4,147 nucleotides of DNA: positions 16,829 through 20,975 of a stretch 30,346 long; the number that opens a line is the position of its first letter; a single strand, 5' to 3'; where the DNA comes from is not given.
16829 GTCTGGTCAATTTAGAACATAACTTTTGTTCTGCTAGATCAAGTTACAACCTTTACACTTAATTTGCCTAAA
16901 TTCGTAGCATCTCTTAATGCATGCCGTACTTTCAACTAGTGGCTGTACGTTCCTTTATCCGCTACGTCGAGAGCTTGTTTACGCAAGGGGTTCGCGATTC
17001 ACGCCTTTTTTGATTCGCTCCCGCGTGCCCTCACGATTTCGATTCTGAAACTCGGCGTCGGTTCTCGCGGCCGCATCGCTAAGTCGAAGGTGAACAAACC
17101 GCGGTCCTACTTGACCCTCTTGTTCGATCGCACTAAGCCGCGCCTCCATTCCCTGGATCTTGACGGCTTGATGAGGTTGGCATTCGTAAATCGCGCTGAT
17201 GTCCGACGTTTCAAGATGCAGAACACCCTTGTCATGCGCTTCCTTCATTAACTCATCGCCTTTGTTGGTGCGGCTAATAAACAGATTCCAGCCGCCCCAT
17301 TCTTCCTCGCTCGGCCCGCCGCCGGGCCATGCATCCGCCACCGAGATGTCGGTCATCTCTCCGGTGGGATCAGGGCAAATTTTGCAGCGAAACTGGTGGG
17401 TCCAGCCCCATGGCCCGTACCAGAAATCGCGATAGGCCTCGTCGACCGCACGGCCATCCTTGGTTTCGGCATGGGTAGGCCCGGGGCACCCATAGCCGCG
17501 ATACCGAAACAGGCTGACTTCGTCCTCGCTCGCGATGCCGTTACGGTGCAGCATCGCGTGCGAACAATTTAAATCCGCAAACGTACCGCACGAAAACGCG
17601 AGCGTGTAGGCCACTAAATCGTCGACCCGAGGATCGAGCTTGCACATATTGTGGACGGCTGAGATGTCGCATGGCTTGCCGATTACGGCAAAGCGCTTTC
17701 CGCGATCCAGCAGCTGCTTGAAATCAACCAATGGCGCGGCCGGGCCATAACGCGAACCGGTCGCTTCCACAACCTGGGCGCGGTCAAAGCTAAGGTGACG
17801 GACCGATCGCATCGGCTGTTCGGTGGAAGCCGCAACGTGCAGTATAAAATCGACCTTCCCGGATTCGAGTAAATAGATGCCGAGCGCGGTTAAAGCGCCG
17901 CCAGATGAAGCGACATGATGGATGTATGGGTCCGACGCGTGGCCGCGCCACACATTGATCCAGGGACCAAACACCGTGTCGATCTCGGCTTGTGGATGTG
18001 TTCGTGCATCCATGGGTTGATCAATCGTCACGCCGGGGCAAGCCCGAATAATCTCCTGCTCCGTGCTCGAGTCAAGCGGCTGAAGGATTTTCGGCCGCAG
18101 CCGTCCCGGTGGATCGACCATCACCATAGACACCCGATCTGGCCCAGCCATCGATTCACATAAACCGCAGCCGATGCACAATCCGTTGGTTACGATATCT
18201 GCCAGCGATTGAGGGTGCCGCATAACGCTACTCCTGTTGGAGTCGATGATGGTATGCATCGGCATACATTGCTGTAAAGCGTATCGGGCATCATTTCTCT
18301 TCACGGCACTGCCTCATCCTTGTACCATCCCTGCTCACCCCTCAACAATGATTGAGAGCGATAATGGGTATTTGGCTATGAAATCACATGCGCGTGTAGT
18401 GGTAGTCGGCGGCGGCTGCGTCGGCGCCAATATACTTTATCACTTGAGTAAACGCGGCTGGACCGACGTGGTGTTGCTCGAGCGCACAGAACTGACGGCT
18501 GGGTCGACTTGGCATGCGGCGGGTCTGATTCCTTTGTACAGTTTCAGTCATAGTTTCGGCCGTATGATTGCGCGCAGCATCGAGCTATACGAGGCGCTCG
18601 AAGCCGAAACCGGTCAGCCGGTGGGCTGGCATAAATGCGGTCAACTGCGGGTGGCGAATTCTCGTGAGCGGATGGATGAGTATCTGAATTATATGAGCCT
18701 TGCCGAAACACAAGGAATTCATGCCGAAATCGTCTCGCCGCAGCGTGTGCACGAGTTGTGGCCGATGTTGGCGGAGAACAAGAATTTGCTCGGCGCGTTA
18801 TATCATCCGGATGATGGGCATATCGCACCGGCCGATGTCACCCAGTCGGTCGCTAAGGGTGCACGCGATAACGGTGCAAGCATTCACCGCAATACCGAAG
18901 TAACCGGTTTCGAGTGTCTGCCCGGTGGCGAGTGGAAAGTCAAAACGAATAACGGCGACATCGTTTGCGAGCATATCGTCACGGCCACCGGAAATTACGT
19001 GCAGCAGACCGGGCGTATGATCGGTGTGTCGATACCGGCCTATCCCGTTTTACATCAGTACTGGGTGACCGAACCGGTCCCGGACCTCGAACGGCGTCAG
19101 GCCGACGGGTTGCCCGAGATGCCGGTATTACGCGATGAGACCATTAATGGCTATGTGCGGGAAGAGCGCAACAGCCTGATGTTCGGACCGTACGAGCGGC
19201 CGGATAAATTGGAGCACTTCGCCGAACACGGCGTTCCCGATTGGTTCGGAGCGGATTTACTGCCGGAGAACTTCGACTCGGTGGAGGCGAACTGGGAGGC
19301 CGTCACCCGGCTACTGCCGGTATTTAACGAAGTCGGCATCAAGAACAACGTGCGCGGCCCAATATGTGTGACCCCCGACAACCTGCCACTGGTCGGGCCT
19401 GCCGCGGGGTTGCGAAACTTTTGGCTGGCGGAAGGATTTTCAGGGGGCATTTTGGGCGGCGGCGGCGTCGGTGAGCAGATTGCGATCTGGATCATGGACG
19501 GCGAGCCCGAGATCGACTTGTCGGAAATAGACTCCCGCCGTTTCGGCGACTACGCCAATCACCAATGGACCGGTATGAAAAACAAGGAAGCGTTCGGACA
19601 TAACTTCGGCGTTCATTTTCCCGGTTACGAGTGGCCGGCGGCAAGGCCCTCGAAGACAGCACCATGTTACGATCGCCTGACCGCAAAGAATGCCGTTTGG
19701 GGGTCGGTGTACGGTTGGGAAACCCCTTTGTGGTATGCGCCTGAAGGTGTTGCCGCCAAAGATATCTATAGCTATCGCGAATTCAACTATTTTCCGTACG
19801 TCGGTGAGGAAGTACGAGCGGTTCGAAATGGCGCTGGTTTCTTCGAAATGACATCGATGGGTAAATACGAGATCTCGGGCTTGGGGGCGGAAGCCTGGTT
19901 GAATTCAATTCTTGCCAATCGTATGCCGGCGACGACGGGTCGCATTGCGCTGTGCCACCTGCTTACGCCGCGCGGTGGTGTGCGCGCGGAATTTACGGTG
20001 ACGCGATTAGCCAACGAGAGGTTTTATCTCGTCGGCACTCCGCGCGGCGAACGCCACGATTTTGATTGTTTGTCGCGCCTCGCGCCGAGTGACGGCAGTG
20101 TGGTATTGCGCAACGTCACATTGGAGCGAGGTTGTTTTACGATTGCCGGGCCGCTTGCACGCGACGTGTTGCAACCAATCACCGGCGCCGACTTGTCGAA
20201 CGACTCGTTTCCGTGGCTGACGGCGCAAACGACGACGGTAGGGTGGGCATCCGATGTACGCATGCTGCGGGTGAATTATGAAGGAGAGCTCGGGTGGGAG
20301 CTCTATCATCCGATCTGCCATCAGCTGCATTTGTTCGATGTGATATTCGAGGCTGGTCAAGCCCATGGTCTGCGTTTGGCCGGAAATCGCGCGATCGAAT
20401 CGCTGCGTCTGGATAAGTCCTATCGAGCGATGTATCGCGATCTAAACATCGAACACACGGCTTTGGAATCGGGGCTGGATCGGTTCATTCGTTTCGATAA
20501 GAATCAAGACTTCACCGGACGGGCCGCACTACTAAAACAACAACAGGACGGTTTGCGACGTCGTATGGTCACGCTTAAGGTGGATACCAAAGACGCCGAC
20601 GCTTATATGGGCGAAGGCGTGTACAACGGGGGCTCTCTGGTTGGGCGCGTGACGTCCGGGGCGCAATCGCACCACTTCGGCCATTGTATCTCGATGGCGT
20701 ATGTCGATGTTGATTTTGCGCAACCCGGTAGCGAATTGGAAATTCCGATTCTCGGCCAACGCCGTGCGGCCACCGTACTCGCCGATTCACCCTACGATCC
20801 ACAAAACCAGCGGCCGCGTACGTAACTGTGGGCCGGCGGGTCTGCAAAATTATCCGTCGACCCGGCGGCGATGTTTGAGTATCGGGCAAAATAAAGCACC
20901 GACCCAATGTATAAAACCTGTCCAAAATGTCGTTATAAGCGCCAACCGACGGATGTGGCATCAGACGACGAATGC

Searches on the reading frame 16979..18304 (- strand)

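Call 29: search_protein_families(library=pfam, proteins=[window:16979-18304:-], max_evalue=0.001)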
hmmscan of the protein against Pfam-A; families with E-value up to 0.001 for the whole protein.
window:16979-18304:- (441 aa): 2 families
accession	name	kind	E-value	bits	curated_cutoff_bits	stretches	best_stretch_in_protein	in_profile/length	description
PF04432.18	FrhB_FdhB_C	-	9.6e-26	90.9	23.3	1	203-366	2-146/150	Coenzyme F420 hydrogenase/dehydrogenase, beta subunit C terminus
PF04422.18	FrhB_FdhB_N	-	2.5e-16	60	22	1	118-193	1-74/78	Coenzyme F420 hydrogenase/dehydrogenase, beta subunit N-term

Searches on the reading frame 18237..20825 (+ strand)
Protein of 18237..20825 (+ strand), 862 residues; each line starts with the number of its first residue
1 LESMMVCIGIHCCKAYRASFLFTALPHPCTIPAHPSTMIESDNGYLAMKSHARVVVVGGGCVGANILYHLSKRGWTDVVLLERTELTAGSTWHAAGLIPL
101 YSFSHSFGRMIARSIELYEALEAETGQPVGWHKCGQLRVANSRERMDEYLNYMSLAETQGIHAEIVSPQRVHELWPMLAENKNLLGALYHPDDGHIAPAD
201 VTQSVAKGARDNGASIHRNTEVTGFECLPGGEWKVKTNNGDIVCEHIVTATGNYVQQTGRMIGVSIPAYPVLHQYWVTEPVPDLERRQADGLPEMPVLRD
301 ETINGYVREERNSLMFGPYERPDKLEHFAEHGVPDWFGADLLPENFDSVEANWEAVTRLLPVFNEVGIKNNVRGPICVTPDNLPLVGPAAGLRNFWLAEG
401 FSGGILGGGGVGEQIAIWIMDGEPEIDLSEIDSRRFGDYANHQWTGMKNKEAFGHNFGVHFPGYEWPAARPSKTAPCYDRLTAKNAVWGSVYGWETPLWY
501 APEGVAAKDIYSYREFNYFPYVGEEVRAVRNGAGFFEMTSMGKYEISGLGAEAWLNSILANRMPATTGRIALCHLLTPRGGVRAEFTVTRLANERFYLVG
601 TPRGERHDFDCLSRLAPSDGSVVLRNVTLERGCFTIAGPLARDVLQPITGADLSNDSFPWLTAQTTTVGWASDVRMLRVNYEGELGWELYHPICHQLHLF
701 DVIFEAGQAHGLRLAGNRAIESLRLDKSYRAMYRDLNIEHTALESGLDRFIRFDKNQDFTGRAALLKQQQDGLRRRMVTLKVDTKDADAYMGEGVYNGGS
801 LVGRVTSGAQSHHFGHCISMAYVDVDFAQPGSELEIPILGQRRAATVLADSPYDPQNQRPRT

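Call 29: search_protein_families(library=pfam, proteins=[window:18237-20825:+], max_evalue=0.001)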
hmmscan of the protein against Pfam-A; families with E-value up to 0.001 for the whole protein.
window:18237-20825:+ (862 aa): 6 families
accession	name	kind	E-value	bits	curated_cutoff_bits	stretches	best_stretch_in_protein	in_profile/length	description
PF01266.30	DAO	-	3e-70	238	27.9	1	53-416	1-351/353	FAD dependent oxidoreductase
PF01571.26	GCV_T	-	1.9e-64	217.8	25.6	1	477-749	1-254/255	Aminomethyltransferase folate-binding domain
PF08669.17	GCV_T_C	-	1.9e-20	73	25.9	1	775-854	1-80/80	Glycine cleavage T-protein C-terminal barrel domain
PF16350.10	FAO_M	-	2.2e-14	53.8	27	1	421-474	1-55/56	FAD dependent oxidoreductase central domain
PF13738.12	Pyr_redox_3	-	2.4e-05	24.2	30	0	205-267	87-146/305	Pyridine nucleotide-disulphide oxidoreductase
PF07992.20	Pyr_redox_2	-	0.00034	20.6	26.1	0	39-85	130-175/291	Pyridine nucleotide-disulphide oxidoreductase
